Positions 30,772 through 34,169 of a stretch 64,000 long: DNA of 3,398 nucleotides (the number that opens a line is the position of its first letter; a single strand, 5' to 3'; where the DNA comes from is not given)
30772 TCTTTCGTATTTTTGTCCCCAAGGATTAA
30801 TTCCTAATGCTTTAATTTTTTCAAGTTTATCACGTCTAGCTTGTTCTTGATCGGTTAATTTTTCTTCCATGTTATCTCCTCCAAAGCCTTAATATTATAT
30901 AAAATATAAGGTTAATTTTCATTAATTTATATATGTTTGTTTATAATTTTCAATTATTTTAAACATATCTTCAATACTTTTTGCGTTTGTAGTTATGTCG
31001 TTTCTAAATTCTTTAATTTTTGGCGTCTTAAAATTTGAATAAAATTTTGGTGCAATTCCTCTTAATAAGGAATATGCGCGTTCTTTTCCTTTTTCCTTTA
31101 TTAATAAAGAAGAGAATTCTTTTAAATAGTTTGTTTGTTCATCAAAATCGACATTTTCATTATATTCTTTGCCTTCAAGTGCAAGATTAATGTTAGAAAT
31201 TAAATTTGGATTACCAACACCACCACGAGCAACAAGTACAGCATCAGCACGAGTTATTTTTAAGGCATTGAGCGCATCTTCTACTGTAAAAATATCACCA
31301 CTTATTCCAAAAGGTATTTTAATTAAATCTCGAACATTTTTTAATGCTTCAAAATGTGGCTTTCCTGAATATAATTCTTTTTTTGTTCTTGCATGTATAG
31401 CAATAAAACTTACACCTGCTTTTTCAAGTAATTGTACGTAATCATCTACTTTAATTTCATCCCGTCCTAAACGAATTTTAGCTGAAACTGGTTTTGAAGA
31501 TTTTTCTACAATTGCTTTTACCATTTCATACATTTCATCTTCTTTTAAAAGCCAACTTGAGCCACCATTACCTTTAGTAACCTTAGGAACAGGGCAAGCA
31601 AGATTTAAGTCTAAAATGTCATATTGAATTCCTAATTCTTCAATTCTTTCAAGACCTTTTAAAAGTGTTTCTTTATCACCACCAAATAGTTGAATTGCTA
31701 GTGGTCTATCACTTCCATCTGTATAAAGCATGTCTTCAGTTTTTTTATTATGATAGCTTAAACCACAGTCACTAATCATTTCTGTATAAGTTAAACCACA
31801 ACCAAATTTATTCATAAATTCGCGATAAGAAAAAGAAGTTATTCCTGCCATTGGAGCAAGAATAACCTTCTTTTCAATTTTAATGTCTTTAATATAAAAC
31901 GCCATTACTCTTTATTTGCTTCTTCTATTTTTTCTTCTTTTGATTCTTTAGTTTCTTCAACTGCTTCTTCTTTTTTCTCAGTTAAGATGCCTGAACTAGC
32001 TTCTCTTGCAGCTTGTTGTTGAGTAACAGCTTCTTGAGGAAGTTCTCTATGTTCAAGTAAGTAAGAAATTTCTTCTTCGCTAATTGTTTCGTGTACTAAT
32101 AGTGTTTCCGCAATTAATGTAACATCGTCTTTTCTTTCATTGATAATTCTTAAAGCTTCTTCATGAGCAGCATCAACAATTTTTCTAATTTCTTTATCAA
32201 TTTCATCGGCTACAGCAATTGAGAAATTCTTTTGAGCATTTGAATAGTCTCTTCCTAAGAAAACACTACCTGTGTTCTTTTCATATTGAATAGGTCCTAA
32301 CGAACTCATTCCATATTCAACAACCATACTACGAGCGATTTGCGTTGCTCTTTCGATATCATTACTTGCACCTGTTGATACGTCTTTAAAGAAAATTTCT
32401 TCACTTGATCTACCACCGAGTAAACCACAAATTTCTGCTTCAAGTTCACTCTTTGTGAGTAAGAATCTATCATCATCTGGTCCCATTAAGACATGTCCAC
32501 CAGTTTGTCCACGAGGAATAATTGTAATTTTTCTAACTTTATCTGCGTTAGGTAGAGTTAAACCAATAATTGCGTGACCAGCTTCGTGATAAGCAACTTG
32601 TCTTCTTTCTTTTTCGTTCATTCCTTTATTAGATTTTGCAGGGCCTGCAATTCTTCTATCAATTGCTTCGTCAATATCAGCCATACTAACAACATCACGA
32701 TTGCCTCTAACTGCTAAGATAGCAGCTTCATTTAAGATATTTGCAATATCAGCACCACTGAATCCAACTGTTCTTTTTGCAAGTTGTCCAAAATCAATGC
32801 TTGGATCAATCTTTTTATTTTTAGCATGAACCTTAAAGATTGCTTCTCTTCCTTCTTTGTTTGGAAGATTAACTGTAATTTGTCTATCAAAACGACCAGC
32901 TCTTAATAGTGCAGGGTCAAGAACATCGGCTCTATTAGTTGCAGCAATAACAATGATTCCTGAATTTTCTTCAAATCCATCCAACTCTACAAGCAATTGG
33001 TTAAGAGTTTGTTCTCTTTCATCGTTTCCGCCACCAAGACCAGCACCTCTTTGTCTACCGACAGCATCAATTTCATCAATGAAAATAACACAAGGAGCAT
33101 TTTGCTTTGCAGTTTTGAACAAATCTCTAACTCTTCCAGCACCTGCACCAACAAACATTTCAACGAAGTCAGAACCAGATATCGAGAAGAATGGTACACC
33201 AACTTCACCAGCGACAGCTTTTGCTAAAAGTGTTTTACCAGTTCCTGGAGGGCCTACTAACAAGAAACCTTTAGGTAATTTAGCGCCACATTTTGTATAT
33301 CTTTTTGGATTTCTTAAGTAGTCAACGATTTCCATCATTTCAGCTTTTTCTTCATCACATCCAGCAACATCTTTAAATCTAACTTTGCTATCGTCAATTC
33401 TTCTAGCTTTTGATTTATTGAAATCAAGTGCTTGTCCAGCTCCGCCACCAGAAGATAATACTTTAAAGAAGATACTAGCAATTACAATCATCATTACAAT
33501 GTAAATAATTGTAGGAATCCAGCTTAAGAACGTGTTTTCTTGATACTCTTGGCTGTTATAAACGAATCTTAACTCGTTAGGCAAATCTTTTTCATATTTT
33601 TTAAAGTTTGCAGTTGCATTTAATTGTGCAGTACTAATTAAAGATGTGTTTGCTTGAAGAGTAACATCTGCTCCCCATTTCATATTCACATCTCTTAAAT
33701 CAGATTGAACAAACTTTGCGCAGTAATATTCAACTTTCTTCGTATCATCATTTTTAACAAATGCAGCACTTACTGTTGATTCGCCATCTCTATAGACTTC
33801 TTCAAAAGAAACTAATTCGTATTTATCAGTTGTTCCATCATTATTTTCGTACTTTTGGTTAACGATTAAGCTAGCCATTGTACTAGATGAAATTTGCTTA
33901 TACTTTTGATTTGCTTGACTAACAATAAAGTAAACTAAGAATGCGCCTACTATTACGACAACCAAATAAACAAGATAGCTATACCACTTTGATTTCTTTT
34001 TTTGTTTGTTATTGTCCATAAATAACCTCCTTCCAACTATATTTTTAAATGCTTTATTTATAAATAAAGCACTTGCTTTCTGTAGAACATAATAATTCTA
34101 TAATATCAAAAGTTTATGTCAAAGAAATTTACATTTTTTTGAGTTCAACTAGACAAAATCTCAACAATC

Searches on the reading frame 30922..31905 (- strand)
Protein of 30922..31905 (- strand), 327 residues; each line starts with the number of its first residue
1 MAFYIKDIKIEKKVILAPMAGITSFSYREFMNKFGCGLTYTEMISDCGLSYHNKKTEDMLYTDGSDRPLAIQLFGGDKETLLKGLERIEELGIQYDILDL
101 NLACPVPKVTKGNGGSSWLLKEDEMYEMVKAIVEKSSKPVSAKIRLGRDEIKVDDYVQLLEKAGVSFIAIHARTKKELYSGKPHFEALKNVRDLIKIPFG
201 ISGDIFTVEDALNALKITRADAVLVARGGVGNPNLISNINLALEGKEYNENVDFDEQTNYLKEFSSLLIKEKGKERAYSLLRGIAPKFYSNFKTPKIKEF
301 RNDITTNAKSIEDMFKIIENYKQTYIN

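Call 69: search_protein_families(library=pfam, proteins=[window:30922-31905:-], max_evalue=0.00001)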
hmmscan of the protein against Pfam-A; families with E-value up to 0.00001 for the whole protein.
window:30922-31905:- (327 aa): 1 family
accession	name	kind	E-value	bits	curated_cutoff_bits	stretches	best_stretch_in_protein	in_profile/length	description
PF01207.24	Dus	-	3.8e-61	207.4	20.4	1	15-312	1-297/311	Dihydrouridine synthase (Dus)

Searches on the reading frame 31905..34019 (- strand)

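Call 69: search_protein_families(library=pfam, proteins=[window:31905-34019:-], max_evalue=0.00001)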
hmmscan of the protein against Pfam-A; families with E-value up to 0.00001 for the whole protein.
window:31905-34019:- (704 aa): 4 families
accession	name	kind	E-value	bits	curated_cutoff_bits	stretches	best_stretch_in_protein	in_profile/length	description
PF01434.24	Peptidase_M41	-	2.2e-67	227.1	29.9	1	467-652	3-189/191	Peptidase family M41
PF00004.35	AAA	-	2.4e-49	167.6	21.2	1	253-384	2-130/131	ATPase family associated with various cellular activities (AAA)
PF17862.7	AAA_lid_3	-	4.6e-14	52.1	27.2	1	408-451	2-45/45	AAA+ lid domain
PF07728.20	AAA_5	-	3.3e-06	27.6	22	0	252-373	2-137/139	AAA domain (dynein-related subfamily)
